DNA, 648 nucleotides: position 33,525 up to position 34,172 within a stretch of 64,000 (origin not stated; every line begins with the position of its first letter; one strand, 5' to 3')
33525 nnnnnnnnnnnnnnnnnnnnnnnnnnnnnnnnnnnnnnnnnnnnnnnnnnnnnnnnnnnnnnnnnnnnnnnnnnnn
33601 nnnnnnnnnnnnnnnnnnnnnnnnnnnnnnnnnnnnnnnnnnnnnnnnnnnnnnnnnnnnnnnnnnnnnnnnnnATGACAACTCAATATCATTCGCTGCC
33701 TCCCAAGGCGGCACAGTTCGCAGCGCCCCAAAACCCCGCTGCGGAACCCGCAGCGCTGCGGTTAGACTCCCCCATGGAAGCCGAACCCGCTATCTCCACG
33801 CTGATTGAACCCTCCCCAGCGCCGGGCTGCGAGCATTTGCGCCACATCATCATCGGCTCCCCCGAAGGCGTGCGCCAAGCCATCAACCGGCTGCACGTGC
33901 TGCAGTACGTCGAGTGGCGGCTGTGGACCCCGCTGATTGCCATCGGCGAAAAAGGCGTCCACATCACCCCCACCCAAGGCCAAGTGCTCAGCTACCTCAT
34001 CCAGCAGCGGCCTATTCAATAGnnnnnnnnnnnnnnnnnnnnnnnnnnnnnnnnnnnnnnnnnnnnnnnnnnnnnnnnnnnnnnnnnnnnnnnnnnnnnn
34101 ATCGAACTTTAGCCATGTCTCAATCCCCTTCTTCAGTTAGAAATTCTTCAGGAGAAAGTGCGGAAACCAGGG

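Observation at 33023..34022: Thrice-repeated module of unknown function on the integrase side of each attI-like site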

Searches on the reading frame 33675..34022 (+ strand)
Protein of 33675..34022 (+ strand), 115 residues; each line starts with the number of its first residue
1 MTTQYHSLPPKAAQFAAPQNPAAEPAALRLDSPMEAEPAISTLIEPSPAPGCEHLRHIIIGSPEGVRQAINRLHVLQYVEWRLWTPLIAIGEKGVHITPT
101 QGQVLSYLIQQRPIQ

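Call 7: search_protein_families(library=ncbifam, proteins=[window:33675-34022:+], max_evalue=1)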
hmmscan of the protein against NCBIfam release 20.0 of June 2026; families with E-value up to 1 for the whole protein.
window:33675-34022:+ (115 aa): 0 families

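Call 8: search_protein_families(library=pfam, proteins=[window:33675-34022:+], max_evalue=1)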
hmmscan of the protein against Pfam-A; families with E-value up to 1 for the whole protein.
window:33675-34022:+ (115 aa): 0 families

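Call 12: find_homologous_proteins(query=window:33675-34019:+, max_evalue=0.01)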
Query window:33675-34019:+ (115 aa): 36 proteins with E <= 0.01 among 75 candidates.
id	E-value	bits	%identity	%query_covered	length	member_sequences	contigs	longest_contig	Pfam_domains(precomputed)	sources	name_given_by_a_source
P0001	5.8e-66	238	94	100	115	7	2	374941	-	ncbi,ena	-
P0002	1.7e-58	214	85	100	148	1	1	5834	-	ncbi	ncbi:MAG: hypothetical protein WBA10_11865, partial [Elainellaceae cyanobacterium]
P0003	7.5e-58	212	85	100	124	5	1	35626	-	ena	-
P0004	3.0e-55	203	79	100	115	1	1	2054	-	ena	-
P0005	1.1e-51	192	79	100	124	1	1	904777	-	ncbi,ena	-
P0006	2.9e-51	190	77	100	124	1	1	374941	-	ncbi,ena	-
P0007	1.8e-47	178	74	100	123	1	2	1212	-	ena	-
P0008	1.3e-46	175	72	100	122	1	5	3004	-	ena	-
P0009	1.0e-44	169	72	100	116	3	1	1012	-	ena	-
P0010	3.2e-43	164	69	100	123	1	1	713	-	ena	-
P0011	1.6e-42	162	66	100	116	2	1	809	-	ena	-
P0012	5.2e-42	160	67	100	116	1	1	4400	-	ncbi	ncbi:MAG: hypothetical protein ACFB4J_12005 [Elainellaceae cyanobacterium]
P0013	7.0e-41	157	67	100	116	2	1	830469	-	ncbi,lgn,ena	-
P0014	2.5e-40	155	65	100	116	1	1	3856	-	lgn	-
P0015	3.1e-40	155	68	100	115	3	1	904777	-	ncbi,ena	-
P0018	6.0e-39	151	64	100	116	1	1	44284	-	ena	-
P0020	2.2e-38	149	66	100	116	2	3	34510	-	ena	-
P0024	9.3e-37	144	63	100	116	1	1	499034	-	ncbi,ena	-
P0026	1.4e-35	140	64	100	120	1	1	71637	-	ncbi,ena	-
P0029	2.7e-33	132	63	100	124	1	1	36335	-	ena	-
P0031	7.3e-29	118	58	100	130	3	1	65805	-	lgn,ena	-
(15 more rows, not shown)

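Call 17: find_encoding_contigs(protein=P0013, flank=6000, max_places=4)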
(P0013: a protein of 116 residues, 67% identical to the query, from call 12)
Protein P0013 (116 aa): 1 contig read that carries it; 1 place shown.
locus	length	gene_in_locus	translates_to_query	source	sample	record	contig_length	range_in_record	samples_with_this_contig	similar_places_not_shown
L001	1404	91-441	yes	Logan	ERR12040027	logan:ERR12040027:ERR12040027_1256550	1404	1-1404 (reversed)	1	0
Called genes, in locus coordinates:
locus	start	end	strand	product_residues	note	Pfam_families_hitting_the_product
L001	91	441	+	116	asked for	-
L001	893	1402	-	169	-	?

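Call 18: find_related_loci(query=A2, collection=genome_contigs, flank=6000)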
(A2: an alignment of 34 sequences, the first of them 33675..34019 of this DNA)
Query A2 (115 aa) in genome_contigs; peptide patterns used: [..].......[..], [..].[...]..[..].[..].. (x = any residue, [..] = any of these).
98 stretches matched a pattern; 20 encode a relative of the query (tblastn E <= 1e-3); 20 distinct loci.
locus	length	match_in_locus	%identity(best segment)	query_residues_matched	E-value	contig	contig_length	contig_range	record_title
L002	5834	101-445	85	1-115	6e-64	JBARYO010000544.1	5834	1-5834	MAG: Elainellaceae cyanobacterium isolate MFD12159_ilm_asm_bin36 k127_250666, whole genome shotgun sequence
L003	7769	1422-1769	65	1-115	2e-45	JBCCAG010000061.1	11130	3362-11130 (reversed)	MAG: Cyanobacteria bacterium P01_A01_bin.135 k141_393788_length_11130_cov_71.6648, whole genome shotgun sequence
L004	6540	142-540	62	1-114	6e-45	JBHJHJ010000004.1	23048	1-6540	MAG: Elainellaceae cyanobacterium isolate sb_S12C1138 S12Ck141_903265, whole genome shotgun sequence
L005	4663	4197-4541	68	1-115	9e-45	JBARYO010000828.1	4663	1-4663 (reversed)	MAG: Elainellaceae cyanobacterium isolate MFD12159_ilm_asm_bin36 k127_101546, whole genome shotgun sequence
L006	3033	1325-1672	66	1-115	2e-44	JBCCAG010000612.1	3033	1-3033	MAG: Cyanobacteria bacterium P01_A01_bin.135 k141_789053_length_3033_cov_50.7185, whole genome shotgun sequence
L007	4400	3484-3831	67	1-115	1e-43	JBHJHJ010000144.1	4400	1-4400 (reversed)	MAG: Elainellaceae cyanobacterium isolate sb_S12C1138 S12Ck141_1002485, whole genome shotgun sequence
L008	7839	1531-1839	68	22-115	5e-43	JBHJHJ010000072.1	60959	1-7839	MAG: Elainellaceae cyanobacterium isolate sb_S12C1138 S12Ck141_170949, whole genome shotgun sequence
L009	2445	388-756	67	1-113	5e-40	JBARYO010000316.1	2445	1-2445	MAG: Elainellaceae cyanobacterium isolate MFD12159_ilm_asm_bin36 k127_191665, whole genome shotgun sequence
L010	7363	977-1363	58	1-115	1e-37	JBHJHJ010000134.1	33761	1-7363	MAG: Elainellaceae cyanobacterium isolate sb_S12C1138 S12Ck141_796372, whole genome shotgun sequence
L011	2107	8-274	71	36-115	2e-35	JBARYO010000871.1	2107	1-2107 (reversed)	MAG: Elainellaceae cyanobacterium isolate MFD12159_ilm_asm_bin36 k127_49082, whole genome shotgun sequence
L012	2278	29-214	77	54-115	8e-32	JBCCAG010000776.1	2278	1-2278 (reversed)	MAG: Cyanobacteria bacterium P01_A01_bin.135 k141_374557_length_2278_cov_65.0856, whole genome shotgun sequence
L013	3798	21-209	71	53-115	2e-28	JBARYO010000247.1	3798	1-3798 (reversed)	MAG: Elainellaceae cyanobacterium isolate MFD12159_ilm_asm_bin36 k127_85109, whole genome shotgun sequence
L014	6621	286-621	53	1-111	6e-26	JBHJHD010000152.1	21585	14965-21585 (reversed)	MAG: Elainellaceae cyanobacterium isolate sb_S3C1527_1 S3Ck141_382935, whole genome shotgun sequence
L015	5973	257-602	69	1-115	2e-31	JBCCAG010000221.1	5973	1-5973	MAG: Cyanobacteria bacterium P01_A01_bin.135 k141_1499678_length_5973_cov_89.6763, whole genome shotgun sequence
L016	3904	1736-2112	65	1-115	3e-36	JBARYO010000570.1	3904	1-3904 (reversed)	MAG: Elainellaceae cyanobacterium isolate MFD12159_ilm_asm_bin36 k127_251611, whole genome shotgun sequence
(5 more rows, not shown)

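Call 22: search_protein_representatives(alignment_id=A2)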
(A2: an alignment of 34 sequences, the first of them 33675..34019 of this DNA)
Query: 34 sequences, 116 profile positions. Proteins with E-value up to 0.001 (for the whole library): 153; up to 1e-10: 48; up to 1e-30: 4. The best 150 are listed.
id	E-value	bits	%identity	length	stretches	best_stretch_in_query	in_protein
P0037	8.5e-57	206.8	-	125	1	1-116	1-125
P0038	3.1e-38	146.9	-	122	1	7-116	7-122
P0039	4.3e-32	127.1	-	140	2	32-114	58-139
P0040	6.9e-31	123.2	-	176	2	37-114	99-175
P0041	4.5e-30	120.6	-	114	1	32-114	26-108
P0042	4.6e-28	114.1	-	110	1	14-116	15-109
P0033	2.6e-25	105.2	-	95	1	1-72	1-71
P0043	2.6e-22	95.6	-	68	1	1-62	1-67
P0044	3.3e-22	95.3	-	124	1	29-114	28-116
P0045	8.2e-21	90.8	-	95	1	45-113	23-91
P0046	1.7e-19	86.5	-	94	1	33-114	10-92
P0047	2.7e-17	79.4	-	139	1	31-114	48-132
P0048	3.4e-17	79.1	-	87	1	49-115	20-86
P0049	4.4e-17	78.7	-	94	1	48-116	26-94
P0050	8.1e-17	77.9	-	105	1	48-115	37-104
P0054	3.3e-15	72.7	-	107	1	24-111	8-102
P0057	9.3e-15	71.2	-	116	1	26-111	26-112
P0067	2.6e-12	63.3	-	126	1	30-111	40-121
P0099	3.3e-09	53.3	-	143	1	42-111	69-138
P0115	3.9e-08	49.9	-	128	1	46-111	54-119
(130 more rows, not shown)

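Call 23: predict_structure(alignment_id=A2)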
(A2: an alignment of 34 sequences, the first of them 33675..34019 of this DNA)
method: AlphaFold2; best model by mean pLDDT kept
length: 115 residues; sequences in the alignment: 34
mean_pLDDT: 52.4   pTM: 0.37
mean pLDDT of the five models: 52.4, 50.9, 46.5, 40.8, 40.1
residues with pLDDT >= 90: 0; 70-90: 19; 50-70: 43; < 50: 53
segments of 3 or more residues with pLDDT < 50: 1-45, 84-91
pLDDT, mean of each block of 10 residues (from residue 1): 32 34 34 39 53 67 77 64 44 56 68 65
secondary structure, 60 per line:
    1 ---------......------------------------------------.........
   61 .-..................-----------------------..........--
elements in order: H10-15 E52-61 H63-80 E104-113

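Call 24: search_protein_families(library=pfam, proteins=[P0039, P0040, P0041, P0044, P0047, P0050, P0054, P0057, P0067, P0099], max_evalue=1)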
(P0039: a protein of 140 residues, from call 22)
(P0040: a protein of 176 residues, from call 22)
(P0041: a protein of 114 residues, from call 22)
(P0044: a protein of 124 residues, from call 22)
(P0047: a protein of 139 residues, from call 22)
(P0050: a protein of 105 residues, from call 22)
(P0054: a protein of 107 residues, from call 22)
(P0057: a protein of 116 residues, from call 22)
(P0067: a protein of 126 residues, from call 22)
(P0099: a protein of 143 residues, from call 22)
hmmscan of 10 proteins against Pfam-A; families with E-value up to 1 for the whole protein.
P0039 (140 aa): 0 families

P0040 (176 aa): 0 families

P0041 (114 aa): 0 families

P0044 (124 aa): 0 families

P0047 (139 aa): 0 families

P0050 (105 aa): 0 families

P0054 (107 aa): 0 families

P0057 (116 aa): 1 family
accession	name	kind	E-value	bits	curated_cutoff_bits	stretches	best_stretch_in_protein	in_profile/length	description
PF25361.1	AAA_lid_RFC1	-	0.21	11.5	34.9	0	52-83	19-50/59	RFC1-like, AAA+ ATPase lid domain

P0067 (126 aa): 0 families

P0099 (143 aa): 0 families

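Call 28: find_encoding_contigs(protein=P0005, flank=8000, max_places=3)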
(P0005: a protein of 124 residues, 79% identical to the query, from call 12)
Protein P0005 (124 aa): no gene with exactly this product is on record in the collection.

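Call 29: find_encoding_contigs(protein=P0015, flank=8000, max_places=3)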
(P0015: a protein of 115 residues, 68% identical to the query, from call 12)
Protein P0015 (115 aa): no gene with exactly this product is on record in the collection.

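Call 30: find_encoding_contigs(protein=P0024, flank=8000, max_places=3)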
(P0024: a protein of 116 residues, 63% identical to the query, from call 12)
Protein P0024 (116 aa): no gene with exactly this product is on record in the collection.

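Call 31: find_related_loci(query=A2, collection=metagenome_contigs, flank=6000)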
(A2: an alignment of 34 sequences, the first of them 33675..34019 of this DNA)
Query A2 (115 aa) in metagenome_contigs; peptide patterns used: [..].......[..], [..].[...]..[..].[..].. (x = any residue, [..] = any of these).
130 stretches matched a pattern; 5 encode a relative of the query (tblastn E <= 1e-3); 5 distinct loci.
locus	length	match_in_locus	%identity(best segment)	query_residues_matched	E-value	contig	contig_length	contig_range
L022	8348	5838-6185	72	1-115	4e-50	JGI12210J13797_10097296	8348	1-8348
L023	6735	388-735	66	1-115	2e-45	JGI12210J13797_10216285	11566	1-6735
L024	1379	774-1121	68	1-115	4e-46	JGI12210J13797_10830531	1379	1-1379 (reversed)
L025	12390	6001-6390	58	1-115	3e-39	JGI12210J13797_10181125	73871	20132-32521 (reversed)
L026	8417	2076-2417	48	5-113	2e-28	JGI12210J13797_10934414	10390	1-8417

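Call 32: find_encoding_contigs(protein=P0018, flank=8000, max_places=3)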
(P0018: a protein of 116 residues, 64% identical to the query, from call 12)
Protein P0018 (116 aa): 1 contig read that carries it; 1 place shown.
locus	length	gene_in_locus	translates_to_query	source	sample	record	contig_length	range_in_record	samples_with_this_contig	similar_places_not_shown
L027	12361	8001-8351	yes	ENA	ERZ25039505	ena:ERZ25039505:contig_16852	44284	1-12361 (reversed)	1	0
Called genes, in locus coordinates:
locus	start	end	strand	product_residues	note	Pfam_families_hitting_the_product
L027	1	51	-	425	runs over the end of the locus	PF03787:RAMPs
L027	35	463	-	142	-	PF01850:PIN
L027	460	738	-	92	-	PF02604:PhdYeFM_antitox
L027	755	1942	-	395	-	PF17953:Csm4_C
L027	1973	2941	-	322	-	PF03787:RAMPs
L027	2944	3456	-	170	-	PF03750:Csm2_III-A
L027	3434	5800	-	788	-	PF18211:Csm1_B, PF22335:Cas10-Cmr2_palm2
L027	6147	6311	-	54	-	PF04480:DUF559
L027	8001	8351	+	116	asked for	-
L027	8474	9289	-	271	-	-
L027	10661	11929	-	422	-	PF01609:DDE_Tnp_1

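Call 33: find_encoding_contigs(protein=P0031, flank=8000, max_places=3)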
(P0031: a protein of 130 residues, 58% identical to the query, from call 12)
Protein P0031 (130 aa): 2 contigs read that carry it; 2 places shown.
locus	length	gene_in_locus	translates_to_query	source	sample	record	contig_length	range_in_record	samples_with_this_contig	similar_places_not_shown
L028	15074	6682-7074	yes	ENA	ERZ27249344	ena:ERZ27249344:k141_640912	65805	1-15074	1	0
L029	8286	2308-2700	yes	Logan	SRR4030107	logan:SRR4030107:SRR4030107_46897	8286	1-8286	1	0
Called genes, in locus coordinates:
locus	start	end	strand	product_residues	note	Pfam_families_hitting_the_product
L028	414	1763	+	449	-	PF01547:SBP_bac_1, PF13416:SBP_bac_8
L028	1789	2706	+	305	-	PF00528:BPD_transp_1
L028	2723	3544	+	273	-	PF00528:BPD_transp_1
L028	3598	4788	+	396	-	PF00005:ABC_tran, PF17912:OB_MalK, PF08402:TOBE_2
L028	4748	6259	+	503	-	PF01232:Mannitol_dh, PF08125:Mannitol_dh_C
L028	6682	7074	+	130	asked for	-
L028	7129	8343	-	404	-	PF12704:MacB_PCD, PF02687:FtsX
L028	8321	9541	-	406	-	PF25919:BSH_CusB (faint), PF00364:Biotin_lipoyl (faint), PF25973:BSH_CzcB (weak), PF25984:BSH_YknX (weak), PF25967:RND-MFP_C, PF25989:YknX_C (weak)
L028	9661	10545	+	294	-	PF13580:SIS_2 (weak), PF22198:GKRP_SIS_2 (weak), PF22645:GKRP_SIS_N, PF20741:GKRP-like_C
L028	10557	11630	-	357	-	PF01209:Ubie_methyltran, PF13489:Methyltransf_23, PF08241:Methyltransf_11, PF08242:Methyltransf_12, PF13649:Methyltransf_25, PF13847:Methyltransf_31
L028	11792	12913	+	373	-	PF01699:Na_Ca_ex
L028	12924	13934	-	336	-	-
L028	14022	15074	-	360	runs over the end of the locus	-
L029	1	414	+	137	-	?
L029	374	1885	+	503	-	PF01232:Mannitol_dh, PF08125:Mannitol_dh_C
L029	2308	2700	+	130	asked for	-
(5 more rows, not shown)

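Call 34: find_encoding_contigs(protein=P0020, flank=8000, max_places=3)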
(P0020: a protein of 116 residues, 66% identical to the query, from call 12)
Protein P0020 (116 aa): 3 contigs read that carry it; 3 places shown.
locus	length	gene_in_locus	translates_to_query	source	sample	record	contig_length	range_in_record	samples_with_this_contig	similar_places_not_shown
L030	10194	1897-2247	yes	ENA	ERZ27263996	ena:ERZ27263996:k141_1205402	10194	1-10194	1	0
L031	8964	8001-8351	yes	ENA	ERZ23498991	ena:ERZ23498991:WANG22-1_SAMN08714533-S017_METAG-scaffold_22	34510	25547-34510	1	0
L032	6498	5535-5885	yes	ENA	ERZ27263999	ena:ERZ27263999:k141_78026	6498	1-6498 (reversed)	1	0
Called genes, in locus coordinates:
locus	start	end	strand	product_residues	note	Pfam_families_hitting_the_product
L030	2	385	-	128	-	?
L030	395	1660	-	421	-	PF00515:TPR_1 (faint), PF13181:TPR_8 (faint), PF13374:TPR_10 (faint), PF13424:TPR_12, PF06051:DUF928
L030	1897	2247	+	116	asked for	-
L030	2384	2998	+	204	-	PF05685:Uma2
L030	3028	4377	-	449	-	PF00005:ABC_tran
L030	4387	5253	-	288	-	PF01061:ABC2_membrane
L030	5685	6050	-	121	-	-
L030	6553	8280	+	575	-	PF00753:Lactamase_B, PF19583:ODP, PF01613:Flavin_Reduct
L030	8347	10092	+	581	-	PF19583:ODP, PF00258:Flavodoxin_1, PF01613:Flavin_Reduct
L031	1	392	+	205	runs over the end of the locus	PF03458:Gly_transporter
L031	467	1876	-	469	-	PF04174:CP_ATPgrasp_1, PF14403:CP_ATPgrasp_2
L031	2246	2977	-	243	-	-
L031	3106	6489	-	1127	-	PF13424:TPR_12, PF17874:TPR_MalT, PF13424:TPR_12, PF13424:TPR_12, PF13424:TPR_12, PF14938:SNAP, PF13424:TPR_12, PF12770:CHAT, +30 more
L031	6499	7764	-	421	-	PF00515:TPR_1 (faint), PF13181:TPR_8 (faint), PF13374:TPR_10 (faint), PF13424:TPR_12, PF06051:DUF928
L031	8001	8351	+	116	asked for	-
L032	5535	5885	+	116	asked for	-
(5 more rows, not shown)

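Call 42: find_homologous_proteins(query=A4, max_evalue=0.001)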
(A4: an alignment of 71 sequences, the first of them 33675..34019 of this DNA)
Query A4 (71 sequences) (115 aa, profile of the alignment): 114 proteins with E <= 0.001 among 1977 candidates.
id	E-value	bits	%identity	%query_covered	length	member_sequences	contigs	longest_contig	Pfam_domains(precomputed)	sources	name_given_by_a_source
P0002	1.2e-29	120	85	100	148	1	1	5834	-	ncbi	ncbi:MAG: hypothetical protein WBA10_11865, partial [Elainellaceae cyanobacterium]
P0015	1.2e-29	120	68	100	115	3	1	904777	-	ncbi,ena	-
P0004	1.2e-28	117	79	100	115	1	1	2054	-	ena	-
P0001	1.9e-28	116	94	100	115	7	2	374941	-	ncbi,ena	-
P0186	2.6e-28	116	45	57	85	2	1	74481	-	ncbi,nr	ncbi:hypothetical protein IQ268_21585 [Oculatella sp. LEGE 06141]|nr:hypothetical protein [Oculatell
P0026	2.8e-28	116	64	100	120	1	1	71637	-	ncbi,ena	-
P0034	5.0e-28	115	62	69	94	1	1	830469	-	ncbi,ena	-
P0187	8.2e-28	114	43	55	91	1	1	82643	-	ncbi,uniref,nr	ncbi:hypothetical protein IQ268_20190 [Oculatella sp. LEGE 06141]|uniref:hypothetical protein n=1 Ta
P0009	1.2e-27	113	72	100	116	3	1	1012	-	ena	-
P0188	1.5e-27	113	57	55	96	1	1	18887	-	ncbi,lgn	-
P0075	1.9e-27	113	43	57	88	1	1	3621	-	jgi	jgi:hypothetical protein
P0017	3.5e-27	112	66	100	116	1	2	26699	-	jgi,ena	-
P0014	3.9e-27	112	65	100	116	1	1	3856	-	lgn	-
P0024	5.0e-27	111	63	100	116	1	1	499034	-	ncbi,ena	-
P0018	6.4e-27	111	64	100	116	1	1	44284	-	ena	-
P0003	6.6e-27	111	85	100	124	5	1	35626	-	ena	-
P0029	9.3e-27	111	63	100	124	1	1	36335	-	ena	-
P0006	1.2e-26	110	77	100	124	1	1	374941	-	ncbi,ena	-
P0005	1.5e-26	110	79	100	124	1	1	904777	-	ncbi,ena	-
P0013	1.7e-26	110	67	100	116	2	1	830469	-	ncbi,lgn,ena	-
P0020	2.3e-26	109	66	100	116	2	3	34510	-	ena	-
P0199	2.8e-25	106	48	54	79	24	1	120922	-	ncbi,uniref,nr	ncbi:hypothetical protein [Leptothoe kymatousa]|uniref:Uncharacterized protein n=1 Tax=Leptothoe kym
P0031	8.3e-25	104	58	100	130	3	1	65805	-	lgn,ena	-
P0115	3.2e-24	102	41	53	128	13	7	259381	-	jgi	jgi:hypothetical protein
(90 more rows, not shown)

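Call 43: find_encoding_contigs(protein=P0186, flank=5000, max_places=3)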
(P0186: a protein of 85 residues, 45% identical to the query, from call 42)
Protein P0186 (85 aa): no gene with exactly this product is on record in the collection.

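Call 44: find_encoding_contigs(protein=P0199, flank=5000, max_places=3)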
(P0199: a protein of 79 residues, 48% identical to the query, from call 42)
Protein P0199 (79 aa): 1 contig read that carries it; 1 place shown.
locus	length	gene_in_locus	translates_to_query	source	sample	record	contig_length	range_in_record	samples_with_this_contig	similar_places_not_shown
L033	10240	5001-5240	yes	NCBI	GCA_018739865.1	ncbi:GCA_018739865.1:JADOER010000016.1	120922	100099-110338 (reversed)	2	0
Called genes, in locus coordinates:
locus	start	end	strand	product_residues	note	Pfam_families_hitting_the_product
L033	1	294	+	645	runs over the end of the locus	PF05231:MASE1, PF02518:HATPase_c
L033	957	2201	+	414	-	PF00395:SLH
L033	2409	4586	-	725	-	-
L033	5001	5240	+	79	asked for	-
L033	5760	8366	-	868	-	PF02861:Clp_N, PF23569:NBD_SMAX1 (weak), PF00004:AAA, PF17871:AAA_lid_9, PF00004:AAA, PF07724:AAA_2, PF07728:AAA_5, PF10431:ClpB_D2-small, +11 more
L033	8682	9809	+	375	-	PF03631:Virul_fac_BrkB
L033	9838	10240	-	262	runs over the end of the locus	PF03476:MOSC_N, PF03473:MOSC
